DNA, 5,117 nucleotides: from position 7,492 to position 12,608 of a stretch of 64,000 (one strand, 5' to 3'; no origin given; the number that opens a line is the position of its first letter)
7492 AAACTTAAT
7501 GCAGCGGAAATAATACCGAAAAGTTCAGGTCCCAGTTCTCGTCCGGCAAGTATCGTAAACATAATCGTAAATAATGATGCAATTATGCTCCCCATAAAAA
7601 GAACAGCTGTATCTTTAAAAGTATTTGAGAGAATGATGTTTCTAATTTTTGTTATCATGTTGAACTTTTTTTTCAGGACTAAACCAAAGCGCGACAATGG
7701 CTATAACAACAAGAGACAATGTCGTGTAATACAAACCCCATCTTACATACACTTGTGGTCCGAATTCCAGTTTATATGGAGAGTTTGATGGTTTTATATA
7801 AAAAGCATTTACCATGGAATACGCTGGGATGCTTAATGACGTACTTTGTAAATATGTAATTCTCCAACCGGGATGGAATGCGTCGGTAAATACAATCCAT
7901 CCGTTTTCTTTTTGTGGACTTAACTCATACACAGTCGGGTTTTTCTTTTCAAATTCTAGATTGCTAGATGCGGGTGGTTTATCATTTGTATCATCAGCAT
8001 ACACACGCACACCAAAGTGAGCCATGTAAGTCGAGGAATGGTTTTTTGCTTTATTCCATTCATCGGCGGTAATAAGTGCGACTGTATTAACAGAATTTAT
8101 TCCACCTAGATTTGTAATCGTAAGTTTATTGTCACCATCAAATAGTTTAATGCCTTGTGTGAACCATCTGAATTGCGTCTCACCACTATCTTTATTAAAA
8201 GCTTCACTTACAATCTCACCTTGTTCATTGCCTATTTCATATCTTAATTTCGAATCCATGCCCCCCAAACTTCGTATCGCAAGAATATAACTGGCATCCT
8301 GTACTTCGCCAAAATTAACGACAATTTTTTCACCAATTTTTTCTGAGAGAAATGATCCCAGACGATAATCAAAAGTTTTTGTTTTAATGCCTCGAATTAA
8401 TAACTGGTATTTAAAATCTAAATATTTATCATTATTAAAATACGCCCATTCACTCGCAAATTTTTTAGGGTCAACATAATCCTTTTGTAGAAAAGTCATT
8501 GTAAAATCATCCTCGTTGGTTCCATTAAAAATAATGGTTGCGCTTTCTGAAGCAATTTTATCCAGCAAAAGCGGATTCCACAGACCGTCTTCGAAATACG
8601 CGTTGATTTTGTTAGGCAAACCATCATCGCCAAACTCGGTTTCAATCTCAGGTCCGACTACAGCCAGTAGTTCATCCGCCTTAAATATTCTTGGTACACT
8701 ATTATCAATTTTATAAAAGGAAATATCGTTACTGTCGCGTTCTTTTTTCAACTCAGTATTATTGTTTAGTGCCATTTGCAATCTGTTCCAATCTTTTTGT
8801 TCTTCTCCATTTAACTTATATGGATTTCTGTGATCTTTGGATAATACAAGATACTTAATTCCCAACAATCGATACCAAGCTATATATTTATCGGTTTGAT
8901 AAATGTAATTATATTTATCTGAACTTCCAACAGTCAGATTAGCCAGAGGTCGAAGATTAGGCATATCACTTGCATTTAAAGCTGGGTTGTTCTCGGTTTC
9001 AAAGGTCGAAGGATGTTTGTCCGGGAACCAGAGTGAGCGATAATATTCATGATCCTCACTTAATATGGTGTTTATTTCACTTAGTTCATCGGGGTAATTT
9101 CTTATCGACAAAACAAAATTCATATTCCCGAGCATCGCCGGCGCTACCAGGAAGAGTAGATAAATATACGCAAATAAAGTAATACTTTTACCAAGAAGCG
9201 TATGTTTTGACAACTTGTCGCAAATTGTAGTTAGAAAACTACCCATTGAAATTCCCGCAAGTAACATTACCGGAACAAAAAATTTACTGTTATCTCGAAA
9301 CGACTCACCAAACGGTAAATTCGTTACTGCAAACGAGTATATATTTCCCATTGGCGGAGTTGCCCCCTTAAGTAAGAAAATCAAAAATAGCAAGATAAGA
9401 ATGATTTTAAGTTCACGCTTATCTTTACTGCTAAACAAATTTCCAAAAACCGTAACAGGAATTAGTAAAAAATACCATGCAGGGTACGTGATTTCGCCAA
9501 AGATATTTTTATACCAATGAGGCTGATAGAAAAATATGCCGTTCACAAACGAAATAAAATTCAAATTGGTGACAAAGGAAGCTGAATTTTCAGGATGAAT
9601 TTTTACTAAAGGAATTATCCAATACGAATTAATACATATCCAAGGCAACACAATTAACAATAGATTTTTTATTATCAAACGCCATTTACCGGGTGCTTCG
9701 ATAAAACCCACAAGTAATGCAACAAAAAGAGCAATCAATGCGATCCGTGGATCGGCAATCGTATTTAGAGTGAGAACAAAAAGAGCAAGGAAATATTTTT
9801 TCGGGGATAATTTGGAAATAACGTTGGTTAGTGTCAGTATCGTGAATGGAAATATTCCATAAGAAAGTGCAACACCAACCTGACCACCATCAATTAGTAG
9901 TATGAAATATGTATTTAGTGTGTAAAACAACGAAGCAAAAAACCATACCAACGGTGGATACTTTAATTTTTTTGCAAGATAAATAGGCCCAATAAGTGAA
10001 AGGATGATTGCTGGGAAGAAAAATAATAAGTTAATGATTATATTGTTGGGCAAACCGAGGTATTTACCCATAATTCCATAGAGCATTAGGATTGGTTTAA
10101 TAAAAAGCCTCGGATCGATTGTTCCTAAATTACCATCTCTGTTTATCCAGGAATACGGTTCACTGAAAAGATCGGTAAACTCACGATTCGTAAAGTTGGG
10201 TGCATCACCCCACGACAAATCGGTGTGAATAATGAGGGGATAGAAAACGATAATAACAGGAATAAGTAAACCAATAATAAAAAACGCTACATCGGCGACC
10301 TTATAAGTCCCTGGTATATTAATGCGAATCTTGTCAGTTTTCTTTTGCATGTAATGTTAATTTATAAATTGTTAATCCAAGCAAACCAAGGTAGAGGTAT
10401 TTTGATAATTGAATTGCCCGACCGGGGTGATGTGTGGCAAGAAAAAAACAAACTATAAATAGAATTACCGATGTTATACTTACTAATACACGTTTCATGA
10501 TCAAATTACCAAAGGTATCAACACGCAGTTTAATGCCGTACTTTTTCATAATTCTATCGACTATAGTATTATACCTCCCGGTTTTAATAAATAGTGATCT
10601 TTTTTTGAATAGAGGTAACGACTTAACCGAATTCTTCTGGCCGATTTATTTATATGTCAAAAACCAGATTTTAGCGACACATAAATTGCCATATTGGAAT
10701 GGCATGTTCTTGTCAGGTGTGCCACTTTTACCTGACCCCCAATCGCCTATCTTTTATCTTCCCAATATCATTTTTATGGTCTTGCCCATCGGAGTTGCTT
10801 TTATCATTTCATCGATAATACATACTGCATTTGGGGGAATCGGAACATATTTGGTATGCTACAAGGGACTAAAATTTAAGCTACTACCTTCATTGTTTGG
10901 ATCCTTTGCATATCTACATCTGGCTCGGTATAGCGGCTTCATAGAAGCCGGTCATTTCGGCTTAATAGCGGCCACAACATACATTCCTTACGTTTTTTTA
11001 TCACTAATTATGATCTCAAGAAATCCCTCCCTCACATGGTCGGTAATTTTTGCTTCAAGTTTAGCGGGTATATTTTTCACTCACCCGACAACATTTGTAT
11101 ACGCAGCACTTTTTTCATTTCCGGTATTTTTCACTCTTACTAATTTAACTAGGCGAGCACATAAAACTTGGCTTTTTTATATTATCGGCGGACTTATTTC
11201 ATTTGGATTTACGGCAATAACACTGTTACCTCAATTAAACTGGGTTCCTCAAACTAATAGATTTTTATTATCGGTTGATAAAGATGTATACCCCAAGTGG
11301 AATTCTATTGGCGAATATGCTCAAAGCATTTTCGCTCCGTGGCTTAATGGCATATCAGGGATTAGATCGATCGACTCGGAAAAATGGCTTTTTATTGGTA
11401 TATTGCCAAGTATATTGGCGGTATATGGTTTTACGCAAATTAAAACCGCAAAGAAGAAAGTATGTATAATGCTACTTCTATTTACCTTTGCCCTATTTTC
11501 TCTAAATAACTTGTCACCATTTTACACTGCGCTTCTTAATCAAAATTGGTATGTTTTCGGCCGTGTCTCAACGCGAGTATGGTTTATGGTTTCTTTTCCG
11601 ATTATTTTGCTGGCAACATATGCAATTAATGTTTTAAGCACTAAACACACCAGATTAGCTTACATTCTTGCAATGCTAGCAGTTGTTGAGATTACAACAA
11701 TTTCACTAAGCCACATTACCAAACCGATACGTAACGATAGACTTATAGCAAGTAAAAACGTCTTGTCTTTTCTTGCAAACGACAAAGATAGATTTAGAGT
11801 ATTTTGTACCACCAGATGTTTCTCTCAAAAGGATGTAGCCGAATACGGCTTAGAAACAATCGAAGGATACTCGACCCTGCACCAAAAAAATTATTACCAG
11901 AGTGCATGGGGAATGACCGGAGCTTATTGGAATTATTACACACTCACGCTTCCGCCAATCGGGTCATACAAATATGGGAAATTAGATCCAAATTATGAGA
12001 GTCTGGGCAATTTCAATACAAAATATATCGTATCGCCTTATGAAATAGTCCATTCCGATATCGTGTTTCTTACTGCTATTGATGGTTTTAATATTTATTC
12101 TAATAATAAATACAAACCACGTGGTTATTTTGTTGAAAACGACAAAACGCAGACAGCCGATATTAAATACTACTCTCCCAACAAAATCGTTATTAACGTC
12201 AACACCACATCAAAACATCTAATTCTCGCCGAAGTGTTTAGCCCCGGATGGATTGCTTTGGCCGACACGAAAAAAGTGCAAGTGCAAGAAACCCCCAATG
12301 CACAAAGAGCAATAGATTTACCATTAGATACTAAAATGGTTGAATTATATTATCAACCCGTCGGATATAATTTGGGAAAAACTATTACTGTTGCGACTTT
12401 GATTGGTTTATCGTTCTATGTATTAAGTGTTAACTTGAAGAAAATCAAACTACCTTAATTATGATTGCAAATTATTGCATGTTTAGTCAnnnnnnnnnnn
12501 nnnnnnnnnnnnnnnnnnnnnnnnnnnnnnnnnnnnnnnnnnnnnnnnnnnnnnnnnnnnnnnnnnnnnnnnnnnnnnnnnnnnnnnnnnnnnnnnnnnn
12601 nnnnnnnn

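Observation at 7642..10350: Second giant (902-aa) polytopic membrane protein with a 480-aa extracytoplasmic domain, divergently paired with a YfhO-family gene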

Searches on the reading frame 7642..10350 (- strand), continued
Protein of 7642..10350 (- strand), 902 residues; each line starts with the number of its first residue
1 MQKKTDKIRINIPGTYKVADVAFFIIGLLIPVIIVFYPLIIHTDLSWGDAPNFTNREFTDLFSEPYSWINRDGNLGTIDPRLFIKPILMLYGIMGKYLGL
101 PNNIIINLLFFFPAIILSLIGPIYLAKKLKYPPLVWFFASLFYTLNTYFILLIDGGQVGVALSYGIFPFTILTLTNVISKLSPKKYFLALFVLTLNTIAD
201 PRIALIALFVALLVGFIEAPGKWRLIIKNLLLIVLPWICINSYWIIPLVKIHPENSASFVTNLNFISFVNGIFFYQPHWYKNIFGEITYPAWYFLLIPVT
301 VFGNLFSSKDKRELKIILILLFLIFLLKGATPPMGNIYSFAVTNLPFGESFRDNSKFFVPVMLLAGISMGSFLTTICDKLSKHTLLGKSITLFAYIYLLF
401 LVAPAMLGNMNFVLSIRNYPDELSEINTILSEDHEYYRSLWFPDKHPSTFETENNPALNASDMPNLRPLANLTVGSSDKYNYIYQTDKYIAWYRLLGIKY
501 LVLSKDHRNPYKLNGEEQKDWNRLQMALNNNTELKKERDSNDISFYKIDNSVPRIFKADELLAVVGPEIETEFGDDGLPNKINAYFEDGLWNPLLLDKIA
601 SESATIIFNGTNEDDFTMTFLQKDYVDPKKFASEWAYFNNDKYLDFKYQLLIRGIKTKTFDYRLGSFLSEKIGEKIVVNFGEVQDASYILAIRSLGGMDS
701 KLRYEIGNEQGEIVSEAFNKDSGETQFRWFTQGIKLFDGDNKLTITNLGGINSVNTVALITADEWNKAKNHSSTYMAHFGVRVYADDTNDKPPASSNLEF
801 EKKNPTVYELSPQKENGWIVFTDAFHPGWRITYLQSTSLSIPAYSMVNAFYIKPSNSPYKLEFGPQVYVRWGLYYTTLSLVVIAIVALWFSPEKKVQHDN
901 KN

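Call 83: search_solved_structures(query=L055:5249-8680:+, max_evalue=1, show_alignments=1)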
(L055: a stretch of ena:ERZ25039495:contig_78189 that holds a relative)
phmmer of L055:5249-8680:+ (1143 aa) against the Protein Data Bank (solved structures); distinct sequences matched with E-value up to 1: 2.
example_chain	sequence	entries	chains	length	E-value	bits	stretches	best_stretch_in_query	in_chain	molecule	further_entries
6w98_A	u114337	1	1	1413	0.001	20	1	66-569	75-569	F5/8 type C domain-containing protein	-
6wbx_A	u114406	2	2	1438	0.0011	19.9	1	66-569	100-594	DUF3367 domain-containing protein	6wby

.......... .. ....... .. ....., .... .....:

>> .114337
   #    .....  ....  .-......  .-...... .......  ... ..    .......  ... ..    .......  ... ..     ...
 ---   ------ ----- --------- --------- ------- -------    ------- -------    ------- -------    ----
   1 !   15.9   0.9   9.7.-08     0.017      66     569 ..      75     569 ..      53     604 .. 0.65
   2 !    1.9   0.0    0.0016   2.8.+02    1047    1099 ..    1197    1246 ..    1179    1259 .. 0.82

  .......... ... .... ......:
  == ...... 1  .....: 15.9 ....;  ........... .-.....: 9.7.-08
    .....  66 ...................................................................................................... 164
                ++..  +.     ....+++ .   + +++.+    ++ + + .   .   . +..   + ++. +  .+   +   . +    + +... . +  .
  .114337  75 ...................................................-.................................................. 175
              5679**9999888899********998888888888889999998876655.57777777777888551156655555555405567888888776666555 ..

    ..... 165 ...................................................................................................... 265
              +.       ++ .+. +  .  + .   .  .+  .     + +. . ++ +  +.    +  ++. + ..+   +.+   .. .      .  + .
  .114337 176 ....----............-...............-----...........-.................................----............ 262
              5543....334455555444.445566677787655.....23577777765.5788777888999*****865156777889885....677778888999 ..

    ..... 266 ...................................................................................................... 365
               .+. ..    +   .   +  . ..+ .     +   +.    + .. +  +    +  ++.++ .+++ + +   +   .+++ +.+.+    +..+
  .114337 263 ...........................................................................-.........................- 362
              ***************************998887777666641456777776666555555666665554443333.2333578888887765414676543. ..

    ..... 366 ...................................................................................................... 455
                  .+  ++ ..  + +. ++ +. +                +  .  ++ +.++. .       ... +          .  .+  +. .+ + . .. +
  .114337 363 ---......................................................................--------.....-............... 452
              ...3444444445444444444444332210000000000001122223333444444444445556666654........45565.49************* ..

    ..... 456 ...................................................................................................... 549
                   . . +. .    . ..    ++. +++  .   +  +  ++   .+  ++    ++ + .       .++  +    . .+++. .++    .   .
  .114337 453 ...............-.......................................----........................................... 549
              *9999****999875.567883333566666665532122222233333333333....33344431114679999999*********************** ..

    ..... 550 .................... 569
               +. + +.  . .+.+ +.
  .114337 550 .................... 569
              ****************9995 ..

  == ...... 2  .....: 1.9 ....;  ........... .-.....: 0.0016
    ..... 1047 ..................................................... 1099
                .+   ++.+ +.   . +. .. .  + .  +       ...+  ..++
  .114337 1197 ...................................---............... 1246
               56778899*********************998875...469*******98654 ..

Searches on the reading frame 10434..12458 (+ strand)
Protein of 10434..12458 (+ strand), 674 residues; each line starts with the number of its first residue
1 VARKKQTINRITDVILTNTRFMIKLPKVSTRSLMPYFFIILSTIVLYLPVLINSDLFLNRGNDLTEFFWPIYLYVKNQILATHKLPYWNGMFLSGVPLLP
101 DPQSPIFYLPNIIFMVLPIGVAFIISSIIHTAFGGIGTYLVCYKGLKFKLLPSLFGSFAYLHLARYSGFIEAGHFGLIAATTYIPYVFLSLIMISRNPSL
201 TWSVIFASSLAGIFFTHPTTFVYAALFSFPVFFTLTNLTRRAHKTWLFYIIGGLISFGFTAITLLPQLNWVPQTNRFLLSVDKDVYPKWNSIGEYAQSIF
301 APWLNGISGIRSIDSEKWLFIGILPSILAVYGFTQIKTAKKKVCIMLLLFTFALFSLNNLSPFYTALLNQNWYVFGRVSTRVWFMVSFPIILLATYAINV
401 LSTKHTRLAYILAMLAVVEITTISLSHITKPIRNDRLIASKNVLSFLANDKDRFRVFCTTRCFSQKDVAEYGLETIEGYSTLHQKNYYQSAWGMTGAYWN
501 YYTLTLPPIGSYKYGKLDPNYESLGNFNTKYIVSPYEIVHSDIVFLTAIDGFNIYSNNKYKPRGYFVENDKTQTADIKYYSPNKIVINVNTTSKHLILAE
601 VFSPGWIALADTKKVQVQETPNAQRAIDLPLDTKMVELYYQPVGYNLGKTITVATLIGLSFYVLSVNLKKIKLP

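Call 4: search_protein_families(library=pfam, proteins=[window:10434-12458:+], max_evalue=0.01)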
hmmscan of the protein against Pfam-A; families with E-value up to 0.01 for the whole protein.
window:10434-12458:+ (674 aa): 1 family
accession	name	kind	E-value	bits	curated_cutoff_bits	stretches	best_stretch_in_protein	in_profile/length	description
PF09586.16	YfhO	-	1.4e-05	24.1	28.5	1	561-652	742-835/835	Bacterial membrane protein YfhO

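Call 6: search_protein_families(library=ncbifam, proteins=[window:10434-12458:+], max_evalue=10)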
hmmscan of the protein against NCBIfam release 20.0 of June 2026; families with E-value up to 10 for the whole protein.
window:10434-12458:+ (674 aa): 0 families

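Call 80: find_homologous_proteins(query=window:10434-12458:+)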
Query window:10434-12458:+ (674 aa): 131 proteins with E <= 0.001 among 8000 candidates; the best 120 are listed.
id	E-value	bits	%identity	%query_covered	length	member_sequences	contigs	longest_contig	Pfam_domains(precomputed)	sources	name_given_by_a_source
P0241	0.0e+0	1398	100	92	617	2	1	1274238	PF09586.17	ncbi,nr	ncbi:hypothetical protein IPM62_04445 [Candidatus Woesebacteria bacterium]|nr:MAG: hypothetical prot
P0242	1.3e-206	706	51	92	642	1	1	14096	-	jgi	-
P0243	3.9e-202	692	53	87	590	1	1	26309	-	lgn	-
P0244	1.4e-201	690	49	97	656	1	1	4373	-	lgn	-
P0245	3.3e-187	642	49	91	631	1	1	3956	-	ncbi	-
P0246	6.0e-186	638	48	91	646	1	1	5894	-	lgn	-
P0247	1.7e-182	627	47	93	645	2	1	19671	PF09586.17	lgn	-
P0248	6.4e-182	625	45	94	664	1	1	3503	PF20176.4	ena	-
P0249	1.1e-181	624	47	95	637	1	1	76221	-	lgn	-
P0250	3.4e-181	622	46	92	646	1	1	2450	PF20176.4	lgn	-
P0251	6.0e-173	595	46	93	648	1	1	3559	PF09586.17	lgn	-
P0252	1.2e-172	594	46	95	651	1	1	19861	-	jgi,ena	-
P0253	1.7e-171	590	46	92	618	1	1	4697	PF09586.17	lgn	-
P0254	1.9e-171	590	44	91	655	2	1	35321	-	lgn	-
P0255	2.5e-171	590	47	94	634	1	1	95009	-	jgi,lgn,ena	-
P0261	2.5e-169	583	43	94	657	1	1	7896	PF09586.17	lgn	-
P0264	4.3e-166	572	42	93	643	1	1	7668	PF09586.17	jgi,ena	-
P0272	5.8e-164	565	42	93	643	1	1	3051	PF09586.17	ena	-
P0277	2.1e-163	564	43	93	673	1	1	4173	PF09586.17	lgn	-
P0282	6.0e-162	559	43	92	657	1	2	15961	PF09586.17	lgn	-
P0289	4.7e-160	553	43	90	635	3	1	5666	PF09586.17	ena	-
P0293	6.9e-159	549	45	90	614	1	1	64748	PF09586.17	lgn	-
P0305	6.0e-155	536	42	93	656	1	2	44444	PF09586.17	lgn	-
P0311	4.7e-153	529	41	92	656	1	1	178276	PF09586.17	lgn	-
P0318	2.6e-151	524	42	93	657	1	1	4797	PF09586.17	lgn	-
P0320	6.3e-151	522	40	92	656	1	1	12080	PF09586.17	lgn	-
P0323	3.9e-150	520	41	93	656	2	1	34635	PF09586.17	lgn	-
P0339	1.2e-139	485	39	92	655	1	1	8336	PF09586.17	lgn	-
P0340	2.9e-138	481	39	94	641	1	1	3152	PF09586.17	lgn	-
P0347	8.3e-136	472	40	92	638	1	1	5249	PF09586.17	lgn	-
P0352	3.9e-128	447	40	92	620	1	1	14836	PF10131.16,PF09586.17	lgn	-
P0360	1.9e-117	412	38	94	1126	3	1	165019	PF02366.25,PF09586.17,PF13231.13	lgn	-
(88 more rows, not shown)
